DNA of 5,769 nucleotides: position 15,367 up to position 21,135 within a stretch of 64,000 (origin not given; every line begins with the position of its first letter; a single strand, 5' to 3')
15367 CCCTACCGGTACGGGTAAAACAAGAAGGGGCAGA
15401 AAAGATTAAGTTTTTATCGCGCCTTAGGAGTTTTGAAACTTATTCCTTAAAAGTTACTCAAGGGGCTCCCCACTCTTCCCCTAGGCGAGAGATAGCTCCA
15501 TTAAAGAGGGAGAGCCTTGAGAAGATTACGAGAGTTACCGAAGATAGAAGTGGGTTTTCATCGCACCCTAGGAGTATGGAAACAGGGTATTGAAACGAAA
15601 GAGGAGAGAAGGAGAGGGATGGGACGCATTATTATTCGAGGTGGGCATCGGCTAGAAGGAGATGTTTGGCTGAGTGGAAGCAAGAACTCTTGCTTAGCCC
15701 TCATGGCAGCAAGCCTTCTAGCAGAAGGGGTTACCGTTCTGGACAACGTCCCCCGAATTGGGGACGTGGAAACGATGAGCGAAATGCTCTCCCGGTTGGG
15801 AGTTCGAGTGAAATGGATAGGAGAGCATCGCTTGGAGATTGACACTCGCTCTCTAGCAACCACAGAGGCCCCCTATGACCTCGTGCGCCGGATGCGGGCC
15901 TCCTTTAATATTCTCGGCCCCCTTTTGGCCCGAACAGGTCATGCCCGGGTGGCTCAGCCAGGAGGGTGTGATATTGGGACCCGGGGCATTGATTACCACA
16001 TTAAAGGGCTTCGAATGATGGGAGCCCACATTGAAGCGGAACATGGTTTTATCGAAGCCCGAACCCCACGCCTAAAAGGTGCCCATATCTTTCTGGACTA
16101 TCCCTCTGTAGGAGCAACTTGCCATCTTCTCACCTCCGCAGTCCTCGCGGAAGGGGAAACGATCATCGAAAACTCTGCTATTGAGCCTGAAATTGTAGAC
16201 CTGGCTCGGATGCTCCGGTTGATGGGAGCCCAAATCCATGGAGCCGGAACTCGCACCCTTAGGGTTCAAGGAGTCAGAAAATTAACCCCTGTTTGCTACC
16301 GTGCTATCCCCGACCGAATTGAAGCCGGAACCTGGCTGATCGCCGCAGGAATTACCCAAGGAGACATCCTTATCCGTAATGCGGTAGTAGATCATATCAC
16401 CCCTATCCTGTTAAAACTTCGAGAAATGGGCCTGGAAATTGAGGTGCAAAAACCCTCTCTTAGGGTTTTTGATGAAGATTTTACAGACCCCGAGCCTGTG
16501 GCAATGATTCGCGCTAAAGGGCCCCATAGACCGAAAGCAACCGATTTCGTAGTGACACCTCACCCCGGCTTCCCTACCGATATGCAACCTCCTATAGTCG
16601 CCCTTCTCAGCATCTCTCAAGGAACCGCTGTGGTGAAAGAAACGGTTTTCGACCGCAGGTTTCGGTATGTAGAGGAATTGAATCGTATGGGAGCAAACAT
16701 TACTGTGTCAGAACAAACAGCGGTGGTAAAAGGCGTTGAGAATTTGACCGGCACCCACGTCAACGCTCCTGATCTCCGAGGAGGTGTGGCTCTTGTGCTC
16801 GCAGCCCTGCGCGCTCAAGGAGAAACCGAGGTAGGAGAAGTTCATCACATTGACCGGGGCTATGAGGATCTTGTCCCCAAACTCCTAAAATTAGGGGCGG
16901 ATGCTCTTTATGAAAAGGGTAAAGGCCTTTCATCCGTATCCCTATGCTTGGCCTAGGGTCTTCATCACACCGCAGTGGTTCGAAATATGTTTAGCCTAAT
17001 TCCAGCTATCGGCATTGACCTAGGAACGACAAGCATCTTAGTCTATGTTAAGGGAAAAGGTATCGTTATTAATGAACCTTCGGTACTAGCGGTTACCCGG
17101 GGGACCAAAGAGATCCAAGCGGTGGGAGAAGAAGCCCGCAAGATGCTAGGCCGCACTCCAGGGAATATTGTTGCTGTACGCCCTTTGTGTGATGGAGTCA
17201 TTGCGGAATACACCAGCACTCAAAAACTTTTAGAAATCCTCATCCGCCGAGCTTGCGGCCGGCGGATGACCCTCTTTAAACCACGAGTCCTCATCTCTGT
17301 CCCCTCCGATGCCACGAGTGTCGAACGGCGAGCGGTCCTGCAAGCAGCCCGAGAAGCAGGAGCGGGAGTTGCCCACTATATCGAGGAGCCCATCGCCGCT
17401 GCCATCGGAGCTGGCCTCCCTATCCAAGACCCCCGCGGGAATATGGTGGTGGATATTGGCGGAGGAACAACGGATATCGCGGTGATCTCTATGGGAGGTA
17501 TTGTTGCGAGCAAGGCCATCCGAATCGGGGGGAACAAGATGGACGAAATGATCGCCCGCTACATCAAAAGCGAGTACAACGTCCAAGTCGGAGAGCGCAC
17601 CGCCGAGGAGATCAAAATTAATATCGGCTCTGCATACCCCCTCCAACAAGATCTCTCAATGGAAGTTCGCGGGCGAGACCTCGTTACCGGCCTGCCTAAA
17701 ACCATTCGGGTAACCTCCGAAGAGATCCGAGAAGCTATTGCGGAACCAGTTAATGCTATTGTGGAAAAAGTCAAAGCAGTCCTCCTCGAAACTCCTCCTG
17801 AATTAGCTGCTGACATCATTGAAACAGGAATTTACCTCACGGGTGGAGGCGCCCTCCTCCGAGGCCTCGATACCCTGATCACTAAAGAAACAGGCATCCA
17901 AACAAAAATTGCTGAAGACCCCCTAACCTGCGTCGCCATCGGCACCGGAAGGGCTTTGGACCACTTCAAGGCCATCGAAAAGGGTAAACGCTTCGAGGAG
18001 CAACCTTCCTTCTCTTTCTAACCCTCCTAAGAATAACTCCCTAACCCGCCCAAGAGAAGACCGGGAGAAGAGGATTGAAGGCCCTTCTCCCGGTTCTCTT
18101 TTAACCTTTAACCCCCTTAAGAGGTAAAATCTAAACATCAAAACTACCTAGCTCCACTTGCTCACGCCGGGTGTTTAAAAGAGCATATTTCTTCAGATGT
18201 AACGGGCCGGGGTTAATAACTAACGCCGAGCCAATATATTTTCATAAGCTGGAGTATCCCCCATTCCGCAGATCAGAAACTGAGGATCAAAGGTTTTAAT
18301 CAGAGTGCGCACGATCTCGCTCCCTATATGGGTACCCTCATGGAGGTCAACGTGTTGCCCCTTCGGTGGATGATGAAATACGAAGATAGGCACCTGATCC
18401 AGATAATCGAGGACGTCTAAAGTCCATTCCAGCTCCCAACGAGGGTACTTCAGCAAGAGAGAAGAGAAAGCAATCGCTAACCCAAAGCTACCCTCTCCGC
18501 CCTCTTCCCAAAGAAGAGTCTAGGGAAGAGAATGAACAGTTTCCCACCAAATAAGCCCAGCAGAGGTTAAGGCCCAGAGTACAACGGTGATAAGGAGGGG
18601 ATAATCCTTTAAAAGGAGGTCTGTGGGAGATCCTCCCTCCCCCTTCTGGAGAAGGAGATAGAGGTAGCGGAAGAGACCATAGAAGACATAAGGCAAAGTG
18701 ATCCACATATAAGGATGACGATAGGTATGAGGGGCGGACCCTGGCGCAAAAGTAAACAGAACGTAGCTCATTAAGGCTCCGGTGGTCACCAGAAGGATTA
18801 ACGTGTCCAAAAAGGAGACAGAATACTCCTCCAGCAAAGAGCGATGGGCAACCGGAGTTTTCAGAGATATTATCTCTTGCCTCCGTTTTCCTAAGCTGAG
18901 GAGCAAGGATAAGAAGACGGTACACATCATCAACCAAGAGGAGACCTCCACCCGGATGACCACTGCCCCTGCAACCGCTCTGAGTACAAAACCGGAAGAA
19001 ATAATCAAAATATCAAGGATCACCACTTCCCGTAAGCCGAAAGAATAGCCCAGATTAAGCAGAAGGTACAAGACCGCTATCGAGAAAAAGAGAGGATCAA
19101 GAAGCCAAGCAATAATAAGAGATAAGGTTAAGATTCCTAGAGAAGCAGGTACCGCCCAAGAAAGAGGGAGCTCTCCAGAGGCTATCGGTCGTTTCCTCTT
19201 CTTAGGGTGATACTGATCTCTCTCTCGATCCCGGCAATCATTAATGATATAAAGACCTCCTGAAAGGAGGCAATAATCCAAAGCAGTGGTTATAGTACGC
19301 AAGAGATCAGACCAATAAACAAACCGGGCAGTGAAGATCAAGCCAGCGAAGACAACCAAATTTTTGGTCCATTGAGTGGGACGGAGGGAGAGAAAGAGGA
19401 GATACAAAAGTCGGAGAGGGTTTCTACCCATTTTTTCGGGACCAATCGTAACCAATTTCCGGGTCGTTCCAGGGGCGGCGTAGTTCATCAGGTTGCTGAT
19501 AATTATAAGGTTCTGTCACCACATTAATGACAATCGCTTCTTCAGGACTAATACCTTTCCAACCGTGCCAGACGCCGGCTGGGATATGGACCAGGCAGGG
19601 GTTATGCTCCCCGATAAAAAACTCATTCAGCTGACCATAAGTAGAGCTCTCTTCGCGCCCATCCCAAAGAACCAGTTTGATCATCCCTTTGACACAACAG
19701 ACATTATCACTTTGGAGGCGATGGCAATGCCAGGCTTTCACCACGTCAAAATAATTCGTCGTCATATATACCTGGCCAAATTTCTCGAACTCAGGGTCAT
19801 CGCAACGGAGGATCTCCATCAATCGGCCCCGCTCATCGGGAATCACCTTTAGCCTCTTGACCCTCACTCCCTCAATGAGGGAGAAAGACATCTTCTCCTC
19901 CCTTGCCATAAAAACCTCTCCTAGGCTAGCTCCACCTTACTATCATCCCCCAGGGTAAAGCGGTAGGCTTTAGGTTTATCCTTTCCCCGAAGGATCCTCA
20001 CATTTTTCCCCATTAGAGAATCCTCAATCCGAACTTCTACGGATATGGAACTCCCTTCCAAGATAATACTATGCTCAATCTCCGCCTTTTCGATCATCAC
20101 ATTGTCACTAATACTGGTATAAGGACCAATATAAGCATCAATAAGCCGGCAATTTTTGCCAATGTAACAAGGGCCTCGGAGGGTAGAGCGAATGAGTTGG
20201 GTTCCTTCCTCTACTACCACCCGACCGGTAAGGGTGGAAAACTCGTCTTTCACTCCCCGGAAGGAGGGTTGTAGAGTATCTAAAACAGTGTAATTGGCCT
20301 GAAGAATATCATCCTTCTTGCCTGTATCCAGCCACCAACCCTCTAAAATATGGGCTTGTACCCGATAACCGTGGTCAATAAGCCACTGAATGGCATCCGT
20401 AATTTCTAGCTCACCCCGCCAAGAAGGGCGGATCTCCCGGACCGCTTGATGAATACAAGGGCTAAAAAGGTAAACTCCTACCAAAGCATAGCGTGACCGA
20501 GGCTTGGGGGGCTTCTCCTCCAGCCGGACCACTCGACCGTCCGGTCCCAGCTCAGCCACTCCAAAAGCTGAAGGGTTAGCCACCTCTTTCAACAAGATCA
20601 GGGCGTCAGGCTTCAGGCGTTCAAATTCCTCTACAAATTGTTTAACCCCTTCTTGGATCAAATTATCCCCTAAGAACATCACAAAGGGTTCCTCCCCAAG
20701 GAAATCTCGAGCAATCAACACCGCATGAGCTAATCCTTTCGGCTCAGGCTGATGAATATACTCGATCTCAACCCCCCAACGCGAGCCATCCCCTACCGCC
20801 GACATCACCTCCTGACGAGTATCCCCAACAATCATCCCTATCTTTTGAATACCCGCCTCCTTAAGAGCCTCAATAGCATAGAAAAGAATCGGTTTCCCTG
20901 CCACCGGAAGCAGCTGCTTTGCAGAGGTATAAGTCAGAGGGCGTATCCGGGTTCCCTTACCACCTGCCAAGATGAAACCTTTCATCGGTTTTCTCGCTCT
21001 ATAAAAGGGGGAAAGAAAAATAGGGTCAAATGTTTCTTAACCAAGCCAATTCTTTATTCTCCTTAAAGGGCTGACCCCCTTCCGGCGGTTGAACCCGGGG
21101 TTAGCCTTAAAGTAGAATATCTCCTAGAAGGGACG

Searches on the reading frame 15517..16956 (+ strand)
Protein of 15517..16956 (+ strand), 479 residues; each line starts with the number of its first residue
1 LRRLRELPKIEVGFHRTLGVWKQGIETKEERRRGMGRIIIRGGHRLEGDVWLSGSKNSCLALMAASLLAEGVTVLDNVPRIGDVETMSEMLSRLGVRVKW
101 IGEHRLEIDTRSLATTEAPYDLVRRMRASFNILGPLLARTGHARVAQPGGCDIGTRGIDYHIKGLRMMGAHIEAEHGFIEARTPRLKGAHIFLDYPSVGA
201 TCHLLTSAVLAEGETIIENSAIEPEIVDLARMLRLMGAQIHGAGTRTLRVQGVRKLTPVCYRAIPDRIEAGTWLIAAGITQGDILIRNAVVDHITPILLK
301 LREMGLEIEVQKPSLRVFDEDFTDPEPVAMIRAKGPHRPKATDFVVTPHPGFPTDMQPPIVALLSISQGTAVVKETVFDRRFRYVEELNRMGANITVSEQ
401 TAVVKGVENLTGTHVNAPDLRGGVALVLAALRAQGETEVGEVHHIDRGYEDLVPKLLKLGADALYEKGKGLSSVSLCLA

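Call 66: search_protein_families(library=pfam, proteins=[window:15517-16956:+], max_evalue=0.001)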
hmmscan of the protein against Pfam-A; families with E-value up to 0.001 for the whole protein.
window:15517-16956:+ (479 aa): 1 family
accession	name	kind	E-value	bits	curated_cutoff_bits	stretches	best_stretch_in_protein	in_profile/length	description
PF00275.25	EPSP_synthase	-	2.5e-97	326.7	22.8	1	41-456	2-417/417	EPSP synthase (3-phosphoshikimate 1-carboxyvinyltransferase)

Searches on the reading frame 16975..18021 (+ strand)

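Call 66: search_protein_families(library=pfam, proteins=[window:16975-18021:+], max_evalue=0.001)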
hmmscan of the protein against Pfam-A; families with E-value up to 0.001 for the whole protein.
window:16975-18021:+ (348 aa): 7 families
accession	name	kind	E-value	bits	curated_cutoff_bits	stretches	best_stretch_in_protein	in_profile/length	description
PF06723.19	MreB_Mbl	-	7e-140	465.9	27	1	12-335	4-326/327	MreB/Mbl protein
PF14450.12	FtsA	-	8.5e-15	55.7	31.8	1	157-316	1-120/127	Cell division protein FtsA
PF00012.26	HSP70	-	2.5e-14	52.9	20.6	1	105-206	136-243/599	Hsp70 protein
PF11104.14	PilM_2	-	1.3e-08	34.6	27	0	286-314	278-306/340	Type IV pilus assembly protein PilM;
PF00022.25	Actin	-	5.8e-08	32.2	27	1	35-204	31-193/410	Actin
PF21522.3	MreB-like_C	-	2.7e-05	25.2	27.8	1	158-295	1-116/123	Archaeal actin homologue MreB-like, C-terminal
PF06277.17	EutA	-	0.0008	18.8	27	1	157-190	146-179/475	Ethanolamine utilisation protein EutA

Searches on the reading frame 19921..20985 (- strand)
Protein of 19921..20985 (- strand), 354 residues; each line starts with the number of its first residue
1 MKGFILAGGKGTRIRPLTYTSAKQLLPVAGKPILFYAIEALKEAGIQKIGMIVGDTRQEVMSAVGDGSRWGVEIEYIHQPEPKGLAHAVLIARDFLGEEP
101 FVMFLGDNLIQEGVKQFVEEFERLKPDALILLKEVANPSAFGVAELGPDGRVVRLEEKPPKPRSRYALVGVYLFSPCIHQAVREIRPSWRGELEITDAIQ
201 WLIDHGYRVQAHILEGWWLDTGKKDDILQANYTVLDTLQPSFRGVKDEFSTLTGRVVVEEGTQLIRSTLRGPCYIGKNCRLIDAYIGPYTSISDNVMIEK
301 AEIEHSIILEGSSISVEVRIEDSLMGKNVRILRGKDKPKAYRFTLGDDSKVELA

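Call 66: search_protein_families(library=pfam, proteins=[window:19921-20985:-], max_evalue=0.001)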
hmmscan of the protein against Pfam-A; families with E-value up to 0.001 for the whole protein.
window:19921-20985:- (354 aa): 5 families
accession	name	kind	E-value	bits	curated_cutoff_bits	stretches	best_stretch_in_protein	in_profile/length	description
PF00483.29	NTP_transferase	-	3.3e-60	204.1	21.2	1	2-235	1-243/245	Nucleotidyl transferase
PF12804.13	NTP_transf_3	-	7e-10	39.8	27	1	3-130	1-120/160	MobA-like NTP transferase domain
PF25084.1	LbH_EIF2B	-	5.9e-09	36.3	54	1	252-331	24-99/105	EIF2B subunit epsilon LbH domain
PF24894.1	Hexapep_GlmU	-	3.6e-05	24.3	23.3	0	292-333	21-62/104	GlmU-like, C-terminal hexapeptide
PF00132.30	Hexapep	-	0.0002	21.4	27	0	256-280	2-27/36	Bacterial transferase hexapeptide (six repeats)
